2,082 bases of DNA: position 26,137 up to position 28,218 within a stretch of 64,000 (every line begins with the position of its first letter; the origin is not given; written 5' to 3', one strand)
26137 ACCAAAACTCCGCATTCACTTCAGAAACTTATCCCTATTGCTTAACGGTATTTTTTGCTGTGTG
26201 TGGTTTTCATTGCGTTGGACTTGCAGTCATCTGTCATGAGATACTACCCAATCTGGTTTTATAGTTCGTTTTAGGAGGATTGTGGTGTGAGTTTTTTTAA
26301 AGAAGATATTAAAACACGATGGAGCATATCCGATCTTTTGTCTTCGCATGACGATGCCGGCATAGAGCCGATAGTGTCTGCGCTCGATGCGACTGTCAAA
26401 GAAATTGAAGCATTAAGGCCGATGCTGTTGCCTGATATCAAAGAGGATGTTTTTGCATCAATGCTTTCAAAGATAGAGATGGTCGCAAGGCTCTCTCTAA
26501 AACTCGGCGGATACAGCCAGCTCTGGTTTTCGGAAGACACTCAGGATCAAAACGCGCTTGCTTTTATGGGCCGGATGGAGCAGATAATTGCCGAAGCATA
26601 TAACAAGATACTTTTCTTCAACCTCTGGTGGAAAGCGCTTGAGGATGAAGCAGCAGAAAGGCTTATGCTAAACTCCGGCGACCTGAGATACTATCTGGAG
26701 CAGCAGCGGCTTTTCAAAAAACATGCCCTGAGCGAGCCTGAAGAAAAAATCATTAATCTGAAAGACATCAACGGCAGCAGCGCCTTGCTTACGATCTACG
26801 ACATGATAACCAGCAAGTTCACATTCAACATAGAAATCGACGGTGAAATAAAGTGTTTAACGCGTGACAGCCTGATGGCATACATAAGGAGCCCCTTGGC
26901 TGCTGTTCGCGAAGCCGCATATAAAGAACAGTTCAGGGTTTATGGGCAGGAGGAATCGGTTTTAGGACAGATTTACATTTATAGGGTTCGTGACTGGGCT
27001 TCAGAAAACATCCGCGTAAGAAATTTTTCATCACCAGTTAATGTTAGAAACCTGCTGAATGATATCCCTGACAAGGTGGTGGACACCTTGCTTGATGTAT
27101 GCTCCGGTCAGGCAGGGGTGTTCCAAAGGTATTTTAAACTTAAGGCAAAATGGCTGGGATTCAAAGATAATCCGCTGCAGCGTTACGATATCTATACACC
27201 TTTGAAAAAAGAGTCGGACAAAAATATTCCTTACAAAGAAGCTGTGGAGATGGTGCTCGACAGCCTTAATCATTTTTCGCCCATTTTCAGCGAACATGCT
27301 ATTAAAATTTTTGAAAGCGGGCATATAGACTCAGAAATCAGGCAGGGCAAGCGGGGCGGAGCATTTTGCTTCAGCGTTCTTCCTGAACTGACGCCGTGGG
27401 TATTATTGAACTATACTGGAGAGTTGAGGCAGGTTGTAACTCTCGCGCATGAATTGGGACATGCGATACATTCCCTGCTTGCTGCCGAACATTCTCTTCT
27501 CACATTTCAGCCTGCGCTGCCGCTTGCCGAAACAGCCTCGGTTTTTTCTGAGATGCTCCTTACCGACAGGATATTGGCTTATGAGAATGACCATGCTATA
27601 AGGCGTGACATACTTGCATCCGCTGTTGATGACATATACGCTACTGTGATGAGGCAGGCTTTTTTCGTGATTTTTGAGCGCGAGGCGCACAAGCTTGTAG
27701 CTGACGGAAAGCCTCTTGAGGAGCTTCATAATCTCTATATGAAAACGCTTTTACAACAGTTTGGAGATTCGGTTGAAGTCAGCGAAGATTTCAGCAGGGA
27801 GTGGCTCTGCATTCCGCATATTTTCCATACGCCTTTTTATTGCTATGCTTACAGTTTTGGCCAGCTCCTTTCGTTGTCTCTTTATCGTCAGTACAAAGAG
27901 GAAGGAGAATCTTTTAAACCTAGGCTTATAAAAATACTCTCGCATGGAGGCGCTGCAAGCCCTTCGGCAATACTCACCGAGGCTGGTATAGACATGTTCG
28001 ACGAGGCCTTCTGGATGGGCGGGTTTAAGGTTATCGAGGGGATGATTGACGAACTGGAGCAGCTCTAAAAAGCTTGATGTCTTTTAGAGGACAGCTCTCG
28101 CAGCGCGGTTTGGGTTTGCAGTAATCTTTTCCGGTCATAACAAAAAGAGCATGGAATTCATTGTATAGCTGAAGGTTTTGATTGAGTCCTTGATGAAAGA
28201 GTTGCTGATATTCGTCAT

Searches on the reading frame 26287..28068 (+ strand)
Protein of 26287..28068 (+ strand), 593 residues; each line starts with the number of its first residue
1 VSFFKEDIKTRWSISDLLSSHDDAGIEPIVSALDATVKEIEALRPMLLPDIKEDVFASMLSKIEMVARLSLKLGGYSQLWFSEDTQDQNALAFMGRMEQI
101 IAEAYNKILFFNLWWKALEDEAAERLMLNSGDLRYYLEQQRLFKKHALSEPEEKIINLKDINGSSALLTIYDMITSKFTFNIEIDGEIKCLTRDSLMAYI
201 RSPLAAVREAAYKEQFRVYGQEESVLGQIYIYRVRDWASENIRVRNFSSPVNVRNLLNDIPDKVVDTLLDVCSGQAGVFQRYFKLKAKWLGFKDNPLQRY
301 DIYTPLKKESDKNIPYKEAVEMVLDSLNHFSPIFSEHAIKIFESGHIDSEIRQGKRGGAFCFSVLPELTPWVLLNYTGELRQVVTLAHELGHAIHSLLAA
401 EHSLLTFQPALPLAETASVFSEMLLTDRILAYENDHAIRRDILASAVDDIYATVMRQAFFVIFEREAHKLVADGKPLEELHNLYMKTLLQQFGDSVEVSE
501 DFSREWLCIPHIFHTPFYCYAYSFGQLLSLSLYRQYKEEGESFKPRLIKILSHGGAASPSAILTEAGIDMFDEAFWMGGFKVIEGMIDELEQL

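Call 34: search_protein_families(library=pfam, proteins=[window:26287-28068:+])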
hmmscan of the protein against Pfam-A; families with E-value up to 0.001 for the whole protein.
window:26287-28068:+ (593 aa): 3 families
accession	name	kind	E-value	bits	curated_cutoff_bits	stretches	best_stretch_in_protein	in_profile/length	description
PF01432.26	Peptidase_M3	-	1e-43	150.8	27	1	200-576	3-451/457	Peptidase family M3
PF08439.15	Peptidase_M3_N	-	4.6e-07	30.4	25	1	116-180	3-70/70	Oligopeptidase F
PF18881.5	DUF5646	-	0.00035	20.9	27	0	23-68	3-48/69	Family of unknown function (DUF5646)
